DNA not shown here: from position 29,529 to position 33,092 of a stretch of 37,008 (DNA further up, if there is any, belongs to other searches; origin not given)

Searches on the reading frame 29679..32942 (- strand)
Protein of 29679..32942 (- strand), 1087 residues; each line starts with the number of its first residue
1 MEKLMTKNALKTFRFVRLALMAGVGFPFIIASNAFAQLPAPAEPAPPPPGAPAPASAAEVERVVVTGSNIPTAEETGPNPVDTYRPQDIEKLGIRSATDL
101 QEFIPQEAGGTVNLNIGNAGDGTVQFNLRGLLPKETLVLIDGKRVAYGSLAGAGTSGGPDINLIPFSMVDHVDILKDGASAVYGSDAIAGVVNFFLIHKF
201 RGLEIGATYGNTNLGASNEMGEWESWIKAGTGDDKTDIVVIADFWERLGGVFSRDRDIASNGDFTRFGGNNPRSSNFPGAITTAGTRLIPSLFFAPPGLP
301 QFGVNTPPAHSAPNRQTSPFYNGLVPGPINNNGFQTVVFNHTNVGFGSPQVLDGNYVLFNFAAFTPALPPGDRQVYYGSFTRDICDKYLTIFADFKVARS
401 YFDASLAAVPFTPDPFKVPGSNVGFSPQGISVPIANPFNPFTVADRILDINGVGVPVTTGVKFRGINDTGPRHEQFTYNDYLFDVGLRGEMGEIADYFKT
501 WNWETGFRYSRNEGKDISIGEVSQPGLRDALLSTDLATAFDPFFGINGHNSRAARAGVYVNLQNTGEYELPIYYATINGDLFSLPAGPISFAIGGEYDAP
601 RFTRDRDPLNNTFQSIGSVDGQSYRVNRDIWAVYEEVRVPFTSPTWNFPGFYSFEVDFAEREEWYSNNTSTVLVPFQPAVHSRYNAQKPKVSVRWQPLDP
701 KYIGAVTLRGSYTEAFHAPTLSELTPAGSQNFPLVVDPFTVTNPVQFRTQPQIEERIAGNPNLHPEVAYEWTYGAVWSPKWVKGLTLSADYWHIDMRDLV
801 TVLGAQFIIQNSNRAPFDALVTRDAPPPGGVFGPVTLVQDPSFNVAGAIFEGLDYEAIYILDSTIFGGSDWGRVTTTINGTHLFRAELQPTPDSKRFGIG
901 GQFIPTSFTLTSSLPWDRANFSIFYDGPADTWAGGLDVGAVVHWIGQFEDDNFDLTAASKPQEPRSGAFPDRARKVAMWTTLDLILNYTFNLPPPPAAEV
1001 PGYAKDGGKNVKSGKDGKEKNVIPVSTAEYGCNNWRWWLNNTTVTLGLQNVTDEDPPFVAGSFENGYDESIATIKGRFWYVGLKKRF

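Call 4: search_protein_families(library=pfam, proteins=[window:29679-32942:-], max_evalue=0.01)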
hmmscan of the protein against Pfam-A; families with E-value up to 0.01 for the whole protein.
window:29679-32942:- (1087 aa): 2 families
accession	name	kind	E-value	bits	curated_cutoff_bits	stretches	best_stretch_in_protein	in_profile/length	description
PF00593.30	TonB_dep_Rec_b-barrel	-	1.5e-22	81.5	27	1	471-991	38-424/436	TonB dependent receptor-like, beta-barrel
PF07715.20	Plug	-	8.9e-18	65.2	23.9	1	76-191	4-107/107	TonB-dependent Receptor Plug Domain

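Call 56: search_protein_families(library=ncbifam, proteins=[window:29679-32942:-], max_evalue=0.001)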
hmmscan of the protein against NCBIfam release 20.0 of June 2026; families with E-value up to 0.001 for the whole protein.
window:29679-32942:- (1087 aa): 18 families
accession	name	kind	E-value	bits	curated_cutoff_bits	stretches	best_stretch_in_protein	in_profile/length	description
TIGR01785.1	TonB-hemin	subfamily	1.1e-20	73.7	316.85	2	61-194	2-126/677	TonB-dependent heme/hemoglobin receptor family protein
TIGR01786.1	TonB-hemlactrns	subfamily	1.2e-17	63.5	323.75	2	87-194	31-131/719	TonB-dependent hemoglobin/transferrin/lactoferrin family receptor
TIGR01779.1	TonB-B12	equivalog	3.9e-16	58.7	599.7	1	57-211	25-170/614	TonB-dependent vitamin B12 receptor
NF007926.1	PRK10641.1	equivalog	1.4e-15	56.9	836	1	57-212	24-169/617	TonB-dependent vitamin B12 receptor BtuB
NF007478.2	PRK10064.1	equivalog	2.5e-13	49.2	745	1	53-195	23-156/663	catecholate siderophore receptor CirA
NF010048.1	PRK13524.1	subfamily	3.8e-12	45.5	493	1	81-194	57-173/744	FepA family TonB-dependent siderophore receptor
NF010010.0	PRK13483.1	equivalog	4.8e-11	41.4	927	1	57-194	30-160/660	ligand-gated channel protein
NF010051.0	PRK13528.1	subfamily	4e-10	38.6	583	1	97-194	67-169/727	FepA family TonB-dependent siderophore receptor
NF010038.0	PRK13513.1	equivalog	5.9e-10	38.3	942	1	56-195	31-163/659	ligand-gated channel protein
NF010011.0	PRK13484.1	equivalog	1.1e-08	33.8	1197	1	56-194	26-156/682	IreA family TonB-dependent siderophore receptor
NF050067.1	TonBEntbctnRecCfrA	equivalog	1.8e-08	33.2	1200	1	96-194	59-155/698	TonB-dependent ferric enterobactin receptor CfrA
TIGR04056.1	OMP_RagA_SusC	subfamily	2.1e-07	29.7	368.25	1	60-192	78-199/981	SusC/RagA family TonB-linked outer membrane protein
NF010012.0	PRK13486.1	equivalog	3e-07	29.2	924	1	98-221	60-181/696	TonB-dependent receptor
NF041676.1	FecA_OM_dicitr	equivalog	7.4e-06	24.2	1100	1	79-196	134-248/773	TonB-dependent Fe(3+) dicitrate receptor FecA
TIGR01783.1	TonB-siderophor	subfamily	6.3e-05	21.8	223.5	1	81-194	6-105/649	TonB-dependent siderophore receptor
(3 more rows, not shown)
